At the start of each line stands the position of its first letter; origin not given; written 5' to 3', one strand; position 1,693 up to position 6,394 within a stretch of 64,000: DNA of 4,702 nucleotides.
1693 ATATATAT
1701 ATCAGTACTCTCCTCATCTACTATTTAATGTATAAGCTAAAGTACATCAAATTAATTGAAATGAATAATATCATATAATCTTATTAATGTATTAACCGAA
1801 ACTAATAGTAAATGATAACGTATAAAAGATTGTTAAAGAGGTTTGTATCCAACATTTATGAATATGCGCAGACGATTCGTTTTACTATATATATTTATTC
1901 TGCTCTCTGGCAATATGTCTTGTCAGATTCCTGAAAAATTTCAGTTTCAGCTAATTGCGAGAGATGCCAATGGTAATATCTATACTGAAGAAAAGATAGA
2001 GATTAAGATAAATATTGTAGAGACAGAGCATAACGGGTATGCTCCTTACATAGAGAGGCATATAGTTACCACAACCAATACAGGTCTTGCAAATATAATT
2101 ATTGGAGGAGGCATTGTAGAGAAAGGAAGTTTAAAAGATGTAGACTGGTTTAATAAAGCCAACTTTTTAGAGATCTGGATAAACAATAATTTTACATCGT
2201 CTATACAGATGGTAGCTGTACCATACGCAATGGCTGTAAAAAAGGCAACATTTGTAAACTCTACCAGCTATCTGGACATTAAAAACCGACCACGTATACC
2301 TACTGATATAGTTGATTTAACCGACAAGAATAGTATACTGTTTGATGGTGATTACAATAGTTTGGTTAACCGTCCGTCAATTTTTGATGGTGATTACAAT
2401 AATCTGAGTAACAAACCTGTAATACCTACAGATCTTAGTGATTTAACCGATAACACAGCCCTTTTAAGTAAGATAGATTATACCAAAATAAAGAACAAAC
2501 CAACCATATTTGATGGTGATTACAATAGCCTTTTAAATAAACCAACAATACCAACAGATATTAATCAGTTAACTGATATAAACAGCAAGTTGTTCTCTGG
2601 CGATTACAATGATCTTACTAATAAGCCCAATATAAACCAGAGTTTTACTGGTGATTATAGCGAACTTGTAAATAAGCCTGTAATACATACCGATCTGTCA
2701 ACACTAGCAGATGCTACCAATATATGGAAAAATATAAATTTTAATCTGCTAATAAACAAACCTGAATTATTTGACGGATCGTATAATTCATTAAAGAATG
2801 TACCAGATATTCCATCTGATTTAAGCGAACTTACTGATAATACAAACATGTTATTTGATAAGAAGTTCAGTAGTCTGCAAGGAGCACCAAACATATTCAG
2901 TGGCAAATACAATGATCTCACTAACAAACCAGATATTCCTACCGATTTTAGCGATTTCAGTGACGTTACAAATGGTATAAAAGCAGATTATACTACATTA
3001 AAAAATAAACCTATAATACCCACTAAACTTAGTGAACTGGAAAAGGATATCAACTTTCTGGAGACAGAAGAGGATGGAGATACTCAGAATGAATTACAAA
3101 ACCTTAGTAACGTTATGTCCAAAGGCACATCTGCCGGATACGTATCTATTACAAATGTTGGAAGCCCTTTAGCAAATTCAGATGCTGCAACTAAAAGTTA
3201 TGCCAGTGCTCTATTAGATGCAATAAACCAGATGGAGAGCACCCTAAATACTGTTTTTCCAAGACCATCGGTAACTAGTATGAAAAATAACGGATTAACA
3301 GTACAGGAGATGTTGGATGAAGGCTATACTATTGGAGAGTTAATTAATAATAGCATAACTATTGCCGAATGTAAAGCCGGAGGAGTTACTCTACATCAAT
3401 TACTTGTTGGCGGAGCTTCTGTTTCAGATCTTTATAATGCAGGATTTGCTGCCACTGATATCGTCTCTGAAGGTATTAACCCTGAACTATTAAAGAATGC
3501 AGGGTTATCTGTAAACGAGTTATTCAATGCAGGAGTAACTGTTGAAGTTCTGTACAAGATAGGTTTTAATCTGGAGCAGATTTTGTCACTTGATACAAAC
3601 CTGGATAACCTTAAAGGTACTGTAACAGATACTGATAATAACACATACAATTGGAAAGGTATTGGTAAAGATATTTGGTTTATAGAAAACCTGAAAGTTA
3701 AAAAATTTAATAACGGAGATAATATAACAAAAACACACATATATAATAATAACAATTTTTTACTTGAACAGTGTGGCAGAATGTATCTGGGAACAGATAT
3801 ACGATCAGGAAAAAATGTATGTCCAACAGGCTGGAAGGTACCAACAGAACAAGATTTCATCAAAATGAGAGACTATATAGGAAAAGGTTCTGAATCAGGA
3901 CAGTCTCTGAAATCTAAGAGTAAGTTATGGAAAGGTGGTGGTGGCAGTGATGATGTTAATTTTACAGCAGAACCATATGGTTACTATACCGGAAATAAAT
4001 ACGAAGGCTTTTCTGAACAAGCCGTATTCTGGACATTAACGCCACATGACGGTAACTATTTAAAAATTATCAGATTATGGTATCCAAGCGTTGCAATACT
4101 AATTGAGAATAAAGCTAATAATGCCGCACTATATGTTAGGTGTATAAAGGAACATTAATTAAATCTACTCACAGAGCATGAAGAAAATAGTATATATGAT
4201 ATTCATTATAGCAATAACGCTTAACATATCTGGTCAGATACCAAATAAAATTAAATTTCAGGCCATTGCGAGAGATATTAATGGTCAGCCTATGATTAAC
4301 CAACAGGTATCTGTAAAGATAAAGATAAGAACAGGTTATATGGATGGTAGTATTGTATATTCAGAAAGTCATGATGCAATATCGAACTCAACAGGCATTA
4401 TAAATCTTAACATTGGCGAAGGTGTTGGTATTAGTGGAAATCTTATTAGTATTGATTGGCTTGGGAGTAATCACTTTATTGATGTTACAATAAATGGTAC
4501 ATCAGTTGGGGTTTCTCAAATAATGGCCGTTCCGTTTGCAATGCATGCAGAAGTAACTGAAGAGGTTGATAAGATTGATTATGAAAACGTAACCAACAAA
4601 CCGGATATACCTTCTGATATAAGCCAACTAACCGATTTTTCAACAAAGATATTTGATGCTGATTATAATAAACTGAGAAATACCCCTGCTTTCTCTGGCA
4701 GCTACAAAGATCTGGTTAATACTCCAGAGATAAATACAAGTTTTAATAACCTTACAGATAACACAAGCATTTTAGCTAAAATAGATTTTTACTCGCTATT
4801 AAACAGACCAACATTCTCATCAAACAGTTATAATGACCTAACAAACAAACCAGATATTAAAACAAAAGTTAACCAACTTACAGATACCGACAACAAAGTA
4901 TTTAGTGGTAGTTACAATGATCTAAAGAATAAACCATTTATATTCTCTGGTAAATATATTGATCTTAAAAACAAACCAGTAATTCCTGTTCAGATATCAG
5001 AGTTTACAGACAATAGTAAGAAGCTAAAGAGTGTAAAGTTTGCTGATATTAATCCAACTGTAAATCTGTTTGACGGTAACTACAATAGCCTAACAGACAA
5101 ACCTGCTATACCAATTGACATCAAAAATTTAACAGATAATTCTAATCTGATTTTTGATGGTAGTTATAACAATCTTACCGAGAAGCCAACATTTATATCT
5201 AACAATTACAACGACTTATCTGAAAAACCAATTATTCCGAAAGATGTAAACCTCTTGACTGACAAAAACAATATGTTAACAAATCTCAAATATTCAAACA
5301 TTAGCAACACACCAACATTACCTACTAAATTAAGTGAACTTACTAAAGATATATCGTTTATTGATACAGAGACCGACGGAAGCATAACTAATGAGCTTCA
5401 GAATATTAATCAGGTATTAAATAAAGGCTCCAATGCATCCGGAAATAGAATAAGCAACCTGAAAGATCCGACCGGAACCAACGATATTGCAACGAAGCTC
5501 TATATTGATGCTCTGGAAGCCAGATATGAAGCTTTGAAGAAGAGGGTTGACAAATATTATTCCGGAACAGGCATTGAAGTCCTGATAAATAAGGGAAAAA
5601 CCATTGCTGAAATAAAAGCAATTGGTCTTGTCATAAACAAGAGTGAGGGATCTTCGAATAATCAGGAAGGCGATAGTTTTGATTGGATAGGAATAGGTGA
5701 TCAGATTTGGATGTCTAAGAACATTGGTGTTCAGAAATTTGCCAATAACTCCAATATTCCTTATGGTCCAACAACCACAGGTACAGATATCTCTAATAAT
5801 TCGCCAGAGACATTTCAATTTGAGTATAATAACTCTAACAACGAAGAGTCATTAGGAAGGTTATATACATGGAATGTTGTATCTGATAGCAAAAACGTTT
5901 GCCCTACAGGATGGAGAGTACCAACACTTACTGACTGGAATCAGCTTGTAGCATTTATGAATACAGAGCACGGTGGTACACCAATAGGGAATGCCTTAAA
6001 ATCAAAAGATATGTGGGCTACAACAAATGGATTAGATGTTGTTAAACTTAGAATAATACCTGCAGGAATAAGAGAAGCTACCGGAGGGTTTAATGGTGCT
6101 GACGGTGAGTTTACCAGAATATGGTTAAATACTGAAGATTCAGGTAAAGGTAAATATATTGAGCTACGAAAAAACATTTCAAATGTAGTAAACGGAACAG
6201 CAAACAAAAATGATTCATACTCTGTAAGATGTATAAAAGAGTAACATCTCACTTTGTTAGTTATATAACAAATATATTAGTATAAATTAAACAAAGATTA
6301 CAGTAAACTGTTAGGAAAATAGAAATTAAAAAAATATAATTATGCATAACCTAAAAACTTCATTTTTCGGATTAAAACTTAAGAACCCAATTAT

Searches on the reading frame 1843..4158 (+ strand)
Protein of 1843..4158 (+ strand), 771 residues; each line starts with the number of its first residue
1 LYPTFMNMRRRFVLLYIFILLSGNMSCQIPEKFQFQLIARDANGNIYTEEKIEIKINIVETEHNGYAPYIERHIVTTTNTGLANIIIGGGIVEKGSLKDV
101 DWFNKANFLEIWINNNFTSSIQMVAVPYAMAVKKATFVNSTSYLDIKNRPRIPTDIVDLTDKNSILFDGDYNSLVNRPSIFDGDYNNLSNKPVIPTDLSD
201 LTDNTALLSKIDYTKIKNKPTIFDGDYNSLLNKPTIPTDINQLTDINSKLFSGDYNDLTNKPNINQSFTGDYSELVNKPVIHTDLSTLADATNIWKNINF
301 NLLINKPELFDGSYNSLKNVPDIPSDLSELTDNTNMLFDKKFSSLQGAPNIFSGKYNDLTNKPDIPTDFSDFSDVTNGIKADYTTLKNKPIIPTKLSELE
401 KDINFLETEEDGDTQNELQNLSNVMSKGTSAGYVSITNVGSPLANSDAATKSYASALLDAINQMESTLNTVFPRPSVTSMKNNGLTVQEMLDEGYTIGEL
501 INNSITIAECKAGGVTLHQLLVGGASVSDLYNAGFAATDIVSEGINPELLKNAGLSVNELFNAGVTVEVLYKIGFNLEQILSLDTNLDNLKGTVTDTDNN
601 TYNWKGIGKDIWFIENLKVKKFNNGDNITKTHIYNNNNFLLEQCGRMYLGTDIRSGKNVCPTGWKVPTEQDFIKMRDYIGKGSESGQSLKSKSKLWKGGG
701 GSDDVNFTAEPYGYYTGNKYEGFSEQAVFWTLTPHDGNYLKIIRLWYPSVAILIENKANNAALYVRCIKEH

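Call 49: search_protein_families(library=pfam, proteins=[window:1843-4158:+], max_evalue=0.00001)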
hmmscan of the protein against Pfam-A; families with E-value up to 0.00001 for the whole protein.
window:1843-4158:+ (771 aa): 2 families
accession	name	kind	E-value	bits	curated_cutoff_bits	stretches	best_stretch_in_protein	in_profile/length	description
PF09603.15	Fib_succ_major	-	2e-24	87.3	33.9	1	607-769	3-187/187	Fibrobacter succinogenes major domain (Fib_succ_major)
PF25296.1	Decapeptide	-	1.5e-18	66.9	45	2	476-536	13-73/74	Decapeptide repeat region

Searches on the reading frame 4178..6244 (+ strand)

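Call 49: search_protein_families(library=pfam, proteins=[window:4178-6244:+], max_evalue=0.00001)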
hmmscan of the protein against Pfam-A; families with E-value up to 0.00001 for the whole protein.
window:4178-6244:+ (688 aa): 1 family
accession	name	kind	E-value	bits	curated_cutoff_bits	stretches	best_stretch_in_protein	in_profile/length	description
PF09603.15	Fib_succ_major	-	2.4e-27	96.9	33.9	1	505-687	2-187/187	Fibrobacter succinogenes major domain (Fib_succ_major)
